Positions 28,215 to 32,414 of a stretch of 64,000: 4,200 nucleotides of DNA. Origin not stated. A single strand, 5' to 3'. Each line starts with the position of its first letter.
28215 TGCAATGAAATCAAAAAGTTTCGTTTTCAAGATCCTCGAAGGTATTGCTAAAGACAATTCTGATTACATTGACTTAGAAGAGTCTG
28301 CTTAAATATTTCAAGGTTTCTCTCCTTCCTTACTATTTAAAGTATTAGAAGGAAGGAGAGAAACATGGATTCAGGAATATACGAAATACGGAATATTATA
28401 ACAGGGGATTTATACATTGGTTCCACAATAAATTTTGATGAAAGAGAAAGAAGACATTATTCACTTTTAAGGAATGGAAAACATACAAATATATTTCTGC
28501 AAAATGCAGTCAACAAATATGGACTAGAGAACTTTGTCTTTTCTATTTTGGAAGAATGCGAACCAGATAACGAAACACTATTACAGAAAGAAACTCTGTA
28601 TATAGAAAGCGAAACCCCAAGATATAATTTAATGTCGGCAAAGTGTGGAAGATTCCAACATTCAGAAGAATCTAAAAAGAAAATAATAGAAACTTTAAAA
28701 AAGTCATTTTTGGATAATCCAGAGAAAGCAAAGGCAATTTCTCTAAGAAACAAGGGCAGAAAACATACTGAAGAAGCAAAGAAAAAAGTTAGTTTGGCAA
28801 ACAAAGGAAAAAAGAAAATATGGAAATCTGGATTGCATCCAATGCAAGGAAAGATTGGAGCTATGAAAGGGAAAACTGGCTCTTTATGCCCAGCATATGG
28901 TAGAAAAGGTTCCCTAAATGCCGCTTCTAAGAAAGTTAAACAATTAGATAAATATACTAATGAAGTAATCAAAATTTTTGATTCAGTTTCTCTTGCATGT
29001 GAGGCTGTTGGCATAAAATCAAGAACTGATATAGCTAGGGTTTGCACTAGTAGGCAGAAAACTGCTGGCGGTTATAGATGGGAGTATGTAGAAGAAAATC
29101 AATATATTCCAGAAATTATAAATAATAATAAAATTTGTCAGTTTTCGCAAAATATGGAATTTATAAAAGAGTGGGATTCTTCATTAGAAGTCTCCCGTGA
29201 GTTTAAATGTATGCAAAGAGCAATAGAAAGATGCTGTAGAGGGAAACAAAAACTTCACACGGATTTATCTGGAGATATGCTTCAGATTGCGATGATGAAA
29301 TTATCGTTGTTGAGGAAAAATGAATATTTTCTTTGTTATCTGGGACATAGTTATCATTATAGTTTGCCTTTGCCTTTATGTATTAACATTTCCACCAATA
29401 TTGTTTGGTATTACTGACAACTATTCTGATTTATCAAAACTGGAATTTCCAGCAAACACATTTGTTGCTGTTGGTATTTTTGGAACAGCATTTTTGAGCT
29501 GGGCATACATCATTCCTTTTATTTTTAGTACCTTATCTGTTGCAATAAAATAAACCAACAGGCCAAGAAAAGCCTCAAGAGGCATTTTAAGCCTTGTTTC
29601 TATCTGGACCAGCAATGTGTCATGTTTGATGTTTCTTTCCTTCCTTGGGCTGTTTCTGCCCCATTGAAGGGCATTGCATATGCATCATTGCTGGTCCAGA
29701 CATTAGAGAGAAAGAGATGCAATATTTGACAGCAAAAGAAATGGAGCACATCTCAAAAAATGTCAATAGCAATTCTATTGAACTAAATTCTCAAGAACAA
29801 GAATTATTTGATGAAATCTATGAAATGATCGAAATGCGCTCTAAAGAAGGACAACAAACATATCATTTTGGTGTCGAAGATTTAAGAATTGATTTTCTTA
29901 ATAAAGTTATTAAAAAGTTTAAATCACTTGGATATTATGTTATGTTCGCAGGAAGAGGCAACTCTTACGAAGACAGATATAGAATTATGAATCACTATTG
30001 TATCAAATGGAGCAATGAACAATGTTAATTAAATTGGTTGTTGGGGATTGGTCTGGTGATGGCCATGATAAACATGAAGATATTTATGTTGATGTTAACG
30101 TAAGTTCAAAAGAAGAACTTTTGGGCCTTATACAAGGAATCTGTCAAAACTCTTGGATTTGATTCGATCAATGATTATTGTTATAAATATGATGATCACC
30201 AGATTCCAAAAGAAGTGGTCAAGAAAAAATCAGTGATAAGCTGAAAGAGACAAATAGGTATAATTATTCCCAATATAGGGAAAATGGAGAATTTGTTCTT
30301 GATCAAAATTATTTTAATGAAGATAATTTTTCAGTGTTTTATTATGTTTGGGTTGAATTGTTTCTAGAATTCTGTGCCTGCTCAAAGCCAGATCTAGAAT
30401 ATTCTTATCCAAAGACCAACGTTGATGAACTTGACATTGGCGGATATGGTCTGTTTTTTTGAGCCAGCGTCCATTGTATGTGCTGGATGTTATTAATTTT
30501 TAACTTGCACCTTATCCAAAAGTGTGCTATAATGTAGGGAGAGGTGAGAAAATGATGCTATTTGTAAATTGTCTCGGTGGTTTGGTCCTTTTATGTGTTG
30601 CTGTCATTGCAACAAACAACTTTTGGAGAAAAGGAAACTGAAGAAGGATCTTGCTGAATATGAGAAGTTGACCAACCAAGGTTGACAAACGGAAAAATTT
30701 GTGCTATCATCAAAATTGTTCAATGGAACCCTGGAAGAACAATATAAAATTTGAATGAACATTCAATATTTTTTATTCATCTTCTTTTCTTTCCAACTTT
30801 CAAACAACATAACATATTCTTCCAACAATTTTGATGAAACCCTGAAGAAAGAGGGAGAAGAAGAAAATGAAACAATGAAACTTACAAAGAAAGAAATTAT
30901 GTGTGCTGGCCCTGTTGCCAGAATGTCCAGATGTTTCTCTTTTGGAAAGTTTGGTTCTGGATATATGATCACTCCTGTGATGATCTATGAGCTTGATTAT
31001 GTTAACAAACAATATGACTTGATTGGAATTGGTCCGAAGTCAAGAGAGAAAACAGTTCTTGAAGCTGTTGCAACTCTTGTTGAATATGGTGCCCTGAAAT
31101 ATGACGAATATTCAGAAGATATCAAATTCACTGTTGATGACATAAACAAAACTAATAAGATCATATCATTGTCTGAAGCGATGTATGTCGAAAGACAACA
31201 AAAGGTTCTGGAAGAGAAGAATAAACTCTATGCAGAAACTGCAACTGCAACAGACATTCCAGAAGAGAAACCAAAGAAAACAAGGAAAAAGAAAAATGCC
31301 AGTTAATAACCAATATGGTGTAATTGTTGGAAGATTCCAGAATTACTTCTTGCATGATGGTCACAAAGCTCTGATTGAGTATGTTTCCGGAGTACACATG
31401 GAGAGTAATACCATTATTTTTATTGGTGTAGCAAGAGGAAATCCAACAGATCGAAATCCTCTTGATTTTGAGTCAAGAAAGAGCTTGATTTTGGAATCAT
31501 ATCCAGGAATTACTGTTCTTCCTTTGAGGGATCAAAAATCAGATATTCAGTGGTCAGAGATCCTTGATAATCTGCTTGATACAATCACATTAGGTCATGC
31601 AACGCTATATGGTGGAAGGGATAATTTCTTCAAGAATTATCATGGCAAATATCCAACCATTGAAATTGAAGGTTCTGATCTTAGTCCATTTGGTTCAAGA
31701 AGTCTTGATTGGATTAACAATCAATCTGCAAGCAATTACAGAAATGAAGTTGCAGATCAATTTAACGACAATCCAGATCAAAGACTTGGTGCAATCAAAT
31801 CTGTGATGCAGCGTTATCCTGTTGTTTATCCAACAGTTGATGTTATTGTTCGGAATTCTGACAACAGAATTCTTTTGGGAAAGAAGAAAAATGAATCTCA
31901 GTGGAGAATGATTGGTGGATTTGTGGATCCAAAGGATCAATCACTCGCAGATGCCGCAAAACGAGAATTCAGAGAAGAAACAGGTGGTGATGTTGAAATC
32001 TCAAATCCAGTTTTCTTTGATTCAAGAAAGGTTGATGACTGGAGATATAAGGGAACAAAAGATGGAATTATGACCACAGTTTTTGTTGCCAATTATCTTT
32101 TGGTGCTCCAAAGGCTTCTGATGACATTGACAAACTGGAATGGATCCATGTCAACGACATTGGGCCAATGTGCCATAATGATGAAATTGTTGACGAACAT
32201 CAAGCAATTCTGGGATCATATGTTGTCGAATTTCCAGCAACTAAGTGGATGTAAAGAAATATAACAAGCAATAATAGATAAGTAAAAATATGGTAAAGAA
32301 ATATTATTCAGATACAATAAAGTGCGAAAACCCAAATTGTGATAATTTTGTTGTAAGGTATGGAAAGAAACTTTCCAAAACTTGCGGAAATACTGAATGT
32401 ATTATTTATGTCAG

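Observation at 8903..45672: Recurrent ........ motif caged inside RBS-sequestering hairpins: a candidate late-promoter/translational switch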

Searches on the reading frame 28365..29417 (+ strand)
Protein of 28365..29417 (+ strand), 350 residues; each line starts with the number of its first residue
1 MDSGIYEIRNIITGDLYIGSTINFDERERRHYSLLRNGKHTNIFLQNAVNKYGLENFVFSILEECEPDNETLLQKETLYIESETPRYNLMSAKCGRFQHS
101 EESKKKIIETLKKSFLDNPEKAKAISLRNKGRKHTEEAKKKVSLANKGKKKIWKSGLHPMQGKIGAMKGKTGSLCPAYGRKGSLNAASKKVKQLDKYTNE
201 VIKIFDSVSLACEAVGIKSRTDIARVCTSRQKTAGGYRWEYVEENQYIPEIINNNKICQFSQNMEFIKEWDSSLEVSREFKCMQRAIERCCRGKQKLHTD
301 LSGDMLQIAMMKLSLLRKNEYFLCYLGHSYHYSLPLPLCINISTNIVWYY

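Call 7: search_protein_families(library=pfam, proteins=[window:28365-29417:+])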
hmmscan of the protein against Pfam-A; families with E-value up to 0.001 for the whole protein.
window:28365-29417:+ (350 aa): 3 families
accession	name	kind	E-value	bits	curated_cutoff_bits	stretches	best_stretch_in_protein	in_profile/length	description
PF01541.30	GIY-YIG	-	1.7e-10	41.4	22.6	1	4-88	3-78/78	GIY-YIG catalytic domain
PF07460.16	NUMOD3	-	3.2e-05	24.2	20.4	1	131-150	1-20/37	NUMOD3 motif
PF22083.2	I-HmuI_NUMOD-like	-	7.1e-05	22.7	27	0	202-240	9-46/46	DNA endonuclease I-HmuI-like, NUMOD-like domain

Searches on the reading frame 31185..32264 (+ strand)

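Call 7: search_protein_families(library=pfam, proteins=[window:31185-32264:+])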
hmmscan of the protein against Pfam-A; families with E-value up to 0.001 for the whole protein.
window:31185-32264:+ (359 aa): 1 family
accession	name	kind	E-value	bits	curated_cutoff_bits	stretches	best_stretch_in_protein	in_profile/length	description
PF00293.34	NUDIX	-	1.7e-12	47.9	21.1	1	216-279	4-67/134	NUDIX domain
